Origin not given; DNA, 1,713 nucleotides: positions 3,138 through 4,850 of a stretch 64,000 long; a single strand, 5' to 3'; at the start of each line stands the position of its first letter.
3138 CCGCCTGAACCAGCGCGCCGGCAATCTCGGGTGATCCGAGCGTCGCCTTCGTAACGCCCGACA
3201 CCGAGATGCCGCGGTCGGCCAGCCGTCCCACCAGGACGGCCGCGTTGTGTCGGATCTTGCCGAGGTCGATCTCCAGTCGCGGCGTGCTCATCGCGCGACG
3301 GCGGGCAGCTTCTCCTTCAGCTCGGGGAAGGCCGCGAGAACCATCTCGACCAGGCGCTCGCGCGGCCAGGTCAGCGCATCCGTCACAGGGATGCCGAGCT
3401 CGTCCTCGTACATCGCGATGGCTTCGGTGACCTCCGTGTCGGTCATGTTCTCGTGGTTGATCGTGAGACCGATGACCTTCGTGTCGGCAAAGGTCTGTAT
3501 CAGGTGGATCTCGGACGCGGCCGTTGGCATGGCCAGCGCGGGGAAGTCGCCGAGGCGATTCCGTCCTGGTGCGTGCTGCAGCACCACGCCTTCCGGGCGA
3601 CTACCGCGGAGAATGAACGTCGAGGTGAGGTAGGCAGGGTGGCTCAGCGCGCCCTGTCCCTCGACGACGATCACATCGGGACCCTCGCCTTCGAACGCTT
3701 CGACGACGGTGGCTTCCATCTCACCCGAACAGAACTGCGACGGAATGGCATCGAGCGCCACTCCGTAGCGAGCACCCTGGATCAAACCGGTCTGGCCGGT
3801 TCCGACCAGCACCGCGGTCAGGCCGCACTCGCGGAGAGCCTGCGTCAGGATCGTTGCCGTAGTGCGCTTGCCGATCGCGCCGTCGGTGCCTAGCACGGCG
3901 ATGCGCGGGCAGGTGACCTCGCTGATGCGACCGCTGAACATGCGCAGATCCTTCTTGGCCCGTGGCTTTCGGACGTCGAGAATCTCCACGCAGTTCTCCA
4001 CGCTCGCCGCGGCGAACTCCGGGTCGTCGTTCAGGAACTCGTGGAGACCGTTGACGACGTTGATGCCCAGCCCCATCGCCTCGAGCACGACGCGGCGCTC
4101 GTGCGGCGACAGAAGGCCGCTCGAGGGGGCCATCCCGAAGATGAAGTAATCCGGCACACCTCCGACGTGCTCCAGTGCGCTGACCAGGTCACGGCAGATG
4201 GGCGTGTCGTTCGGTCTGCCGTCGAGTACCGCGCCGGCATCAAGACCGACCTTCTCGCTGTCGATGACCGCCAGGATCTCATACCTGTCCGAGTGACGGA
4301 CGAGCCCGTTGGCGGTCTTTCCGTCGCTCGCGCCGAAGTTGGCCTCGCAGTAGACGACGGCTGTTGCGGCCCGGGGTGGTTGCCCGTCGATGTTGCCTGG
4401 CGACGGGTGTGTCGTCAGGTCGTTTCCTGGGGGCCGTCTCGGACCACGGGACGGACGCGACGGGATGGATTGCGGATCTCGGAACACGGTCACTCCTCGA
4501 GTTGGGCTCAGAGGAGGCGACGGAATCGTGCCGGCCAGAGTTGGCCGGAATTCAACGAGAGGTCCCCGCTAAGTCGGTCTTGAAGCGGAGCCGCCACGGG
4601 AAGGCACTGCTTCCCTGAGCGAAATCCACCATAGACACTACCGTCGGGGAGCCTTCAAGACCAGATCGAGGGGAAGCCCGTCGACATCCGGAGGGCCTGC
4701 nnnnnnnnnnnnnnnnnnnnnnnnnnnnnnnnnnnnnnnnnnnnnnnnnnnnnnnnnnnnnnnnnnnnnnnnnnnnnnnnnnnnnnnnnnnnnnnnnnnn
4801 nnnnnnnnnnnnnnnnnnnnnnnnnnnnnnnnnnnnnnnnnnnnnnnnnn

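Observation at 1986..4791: tRNA-Val split in two by a 2.6-kb two-gene cassette with duplicated anticodon-arm core (att-like)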

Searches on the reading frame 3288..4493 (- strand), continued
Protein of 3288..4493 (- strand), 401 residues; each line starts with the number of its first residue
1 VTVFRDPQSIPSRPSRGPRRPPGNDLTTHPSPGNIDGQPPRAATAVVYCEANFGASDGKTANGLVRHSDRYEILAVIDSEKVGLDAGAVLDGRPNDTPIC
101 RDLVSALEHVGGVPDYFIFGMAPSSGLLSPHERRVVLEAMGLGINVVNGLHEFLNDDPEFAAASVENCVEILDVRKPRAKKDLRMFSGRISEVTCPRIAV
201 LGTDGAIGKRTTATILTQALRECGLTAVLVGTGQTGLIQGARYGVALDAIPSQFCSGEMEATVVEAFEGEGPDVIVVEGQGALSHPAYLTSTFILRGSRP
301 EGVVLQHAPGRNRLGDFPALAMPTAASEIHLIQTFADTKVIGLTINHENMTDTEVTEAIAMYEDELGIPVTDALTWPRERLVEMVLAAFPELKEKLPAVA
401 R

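Call 47: find_encoding_contigs(protein=P0241, flank=10000, max_places=10)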
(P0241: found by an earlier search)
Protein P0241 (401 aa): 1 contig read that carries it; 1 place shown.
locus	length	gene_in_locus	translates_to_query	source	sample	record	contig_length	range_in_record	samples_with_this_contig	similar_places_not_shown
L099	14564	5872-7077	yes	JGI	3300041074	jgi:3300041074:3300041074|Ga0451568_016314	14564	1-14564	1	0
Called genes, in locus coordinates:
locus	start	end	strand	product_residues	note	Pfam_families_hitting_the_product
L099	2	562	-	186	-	?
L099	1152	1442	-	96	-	PF19383:DUF5958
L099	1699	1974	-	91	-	-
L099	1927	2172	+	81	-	-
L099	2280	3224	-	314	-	PF20434:BD-FAE, PF07859:Abhydrolase_3, PF00561:Abhydrolase_1 (faint), PF00326:Peptidase_S9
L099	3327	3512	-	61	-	-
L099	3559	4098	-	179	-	-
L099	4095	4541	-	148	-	-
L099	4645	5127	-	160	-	-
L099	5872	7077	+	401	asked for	PF17396:DUF1611_N, PF07755:DUF1611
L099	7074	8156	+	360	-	PF01168:Ala_racemase_N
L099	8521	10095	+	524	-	-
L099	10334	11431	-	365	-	PF02931:Neur_chan_LBD, PF02932:Neur_chan_memb (weak)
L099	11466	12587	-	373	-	PF13609:Porin_4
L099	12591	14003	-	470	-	PF07519:Tannase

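Call 98: search_dna_similar(query=window:3288-4349:-, collection=plasmids, mode=protein, max_rows=12, max_evalue=1e-30)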
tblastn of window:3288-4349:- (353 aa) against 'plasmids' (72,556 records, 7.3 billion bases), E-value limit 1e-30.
Records with a match: 25; places in all: 25; records where one place covers at least 80% of the query: 25.
Best place of each record, by identity: 60-80% 3; <60% 22.
By first word of the organism name: Vibrio 7; Haladaptatus 4; Burkholderia 3; Aliiroseovarius 1; Phaeobacter 1; Ruegeria 1; Halorussus 1; Halostella 1; Salinibaculum 1; Natrononativus 1; and 4 more.
By predicted mobility (MOB-suite, as given by PLSDB): non-mobilizable 18; conjugative 5; mobilizable 2.
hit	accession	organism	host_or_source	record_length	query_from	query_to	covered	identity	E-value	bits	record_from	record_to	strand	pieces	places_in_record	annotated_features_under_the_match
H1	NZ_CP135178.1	Vibrio cyclitrophicus ZF270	filtered seawater (large, >=63 ...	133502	1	350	99%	60.6%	4e-138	440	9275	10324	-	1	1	DUF1611 domain-containing protein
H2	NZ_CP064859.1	Vibrio europaeus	shellfish hatchery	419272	1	348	99%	60.3%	3e-138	440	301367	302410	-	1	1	DUF1611 domain-containing protein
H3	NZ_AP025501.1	Vibrio lentus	-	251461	1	348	99%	60.1%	3e-136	435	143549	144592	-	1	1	DUF1611 domain-containing protein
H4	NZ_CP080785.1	Aliiroseovarius crassostreae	-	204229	1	347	98%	59.4%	7e-129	413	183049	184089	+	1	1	DUF1611 domain-containing protein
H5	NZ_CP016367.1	Phaeobacter porticola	cell culture,barnacle at wood pile-on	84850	1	352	100%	57.7%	2e-128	412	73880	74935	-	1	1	DUF1611 domain-containing protein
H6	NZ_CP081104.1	Ruegeria conchae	-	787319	1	345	98%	58.6%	4e-126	405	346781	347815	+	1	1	DUF1611 domain-containing protein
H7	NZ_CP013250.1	Vibrio parahaemolyticus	Crab Marinated in Soy Sauce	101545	1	348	99%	57.5%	9e-136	433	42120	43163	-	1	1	DUF1611 domain-containing protein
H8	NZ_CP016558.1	Vibrio coralliilyticus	Crassostrea gigas,Bacterial ...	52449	1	326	92%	59.5%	3e-126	406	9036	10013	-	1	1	DUF1611 domain-containing protein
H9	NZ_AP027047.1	Vibrio nigripulchritudo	Penaeus vannamei,cell ...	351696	1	348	99%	37.3%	1e-71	249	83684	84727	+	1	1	DUF1611 domain-containing protein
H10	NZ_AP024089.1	Vibrio nigripulchritudo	-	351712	1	348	99%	37.3%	1e-71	249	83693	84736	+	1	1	DUF1611 domain-containing protein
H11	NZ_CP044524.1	Halorussus halophilus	pure culture,marine solar saltern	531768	1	296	84%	40.1%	6e-51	189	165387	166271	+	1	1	DUF1611 domain-containing protein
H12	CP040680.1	Halostella pelagica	pure culture,isolated from salted brown ...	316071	11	340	93%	35.4%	3e-42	164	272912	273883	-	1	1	record has no annotation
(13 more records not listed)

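Call 99: get_annotated_region(hit=H1, flank=5000)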
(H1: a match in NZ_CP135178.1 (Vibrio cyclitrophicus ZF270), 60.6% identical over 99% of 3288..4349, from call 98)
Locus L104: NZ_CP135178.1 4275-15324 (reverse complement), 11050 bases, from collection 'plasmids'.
description: Vibrio cyclitrophicus ZF270 plasmid unnamed1, complete sequence
organism: Vibrio cyclitrophicus ZF270 (NCBI taxid 1136176)
taxonomy: Bacteria; Pseudomonadota; Gammaproteobacteria; Vibrionales; Vibrionaceae; Vibrio; Vibrio cyclitrophicus; Vibrio cyclitrophicus ZF270
host: -; source: filtered seawater (large, >=63 micrometer filter); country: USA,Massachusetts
typing (MOB-suite, as given by PLSDB): conjugative; replicon rep_cluster_1317; relaxase MOBF; mating-pair formation MPF_F
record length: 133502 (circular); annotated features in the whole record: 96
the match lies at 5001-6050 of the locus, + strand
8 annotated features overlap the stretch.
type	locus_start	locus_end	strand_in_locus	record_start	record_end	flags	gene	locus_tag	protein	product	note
CDS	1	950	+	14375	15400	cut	-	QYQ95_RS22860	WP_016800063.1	hypothetical protein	-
CDS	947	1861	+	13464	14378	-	-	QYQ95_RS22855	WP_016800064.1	AAA family ATPase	-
CDS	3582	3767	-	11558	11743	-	-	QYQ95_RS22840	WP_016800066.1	hypothetical protein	-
CDS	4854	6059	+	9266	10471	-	-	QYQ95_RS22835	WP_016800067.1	DUF1611 domain-containing protein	-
CDS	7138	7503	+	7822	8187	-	gspS2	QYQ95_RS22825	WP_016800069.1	type II secretion system pilot lipoprotein GspS-beta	-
CDS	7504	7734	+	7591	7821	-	-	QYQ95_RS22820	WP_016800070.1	hypothetical protein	-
CDS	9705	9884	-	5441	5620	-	-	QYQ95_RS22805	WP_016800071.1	hypothetical protein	-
CDS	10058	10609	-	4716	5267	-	-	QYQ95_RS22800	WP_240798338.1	PadR family transcriptional regulator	-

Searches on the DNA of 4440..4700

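Call 81: search_rna_families(source=window, start=4440, end=4700, threshold=evalue, max_evalue=10, show_alignments=2)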
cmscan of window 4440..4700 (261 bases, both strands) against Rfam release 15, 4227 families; matches with E-value up to 10: 1.
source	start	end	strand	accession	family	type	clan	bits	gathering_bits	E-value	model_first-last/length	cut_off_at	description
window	4599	4614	-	RF02253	IRE_II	Cis-reg;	-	14.6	30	9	9-24/31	no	Iron response element II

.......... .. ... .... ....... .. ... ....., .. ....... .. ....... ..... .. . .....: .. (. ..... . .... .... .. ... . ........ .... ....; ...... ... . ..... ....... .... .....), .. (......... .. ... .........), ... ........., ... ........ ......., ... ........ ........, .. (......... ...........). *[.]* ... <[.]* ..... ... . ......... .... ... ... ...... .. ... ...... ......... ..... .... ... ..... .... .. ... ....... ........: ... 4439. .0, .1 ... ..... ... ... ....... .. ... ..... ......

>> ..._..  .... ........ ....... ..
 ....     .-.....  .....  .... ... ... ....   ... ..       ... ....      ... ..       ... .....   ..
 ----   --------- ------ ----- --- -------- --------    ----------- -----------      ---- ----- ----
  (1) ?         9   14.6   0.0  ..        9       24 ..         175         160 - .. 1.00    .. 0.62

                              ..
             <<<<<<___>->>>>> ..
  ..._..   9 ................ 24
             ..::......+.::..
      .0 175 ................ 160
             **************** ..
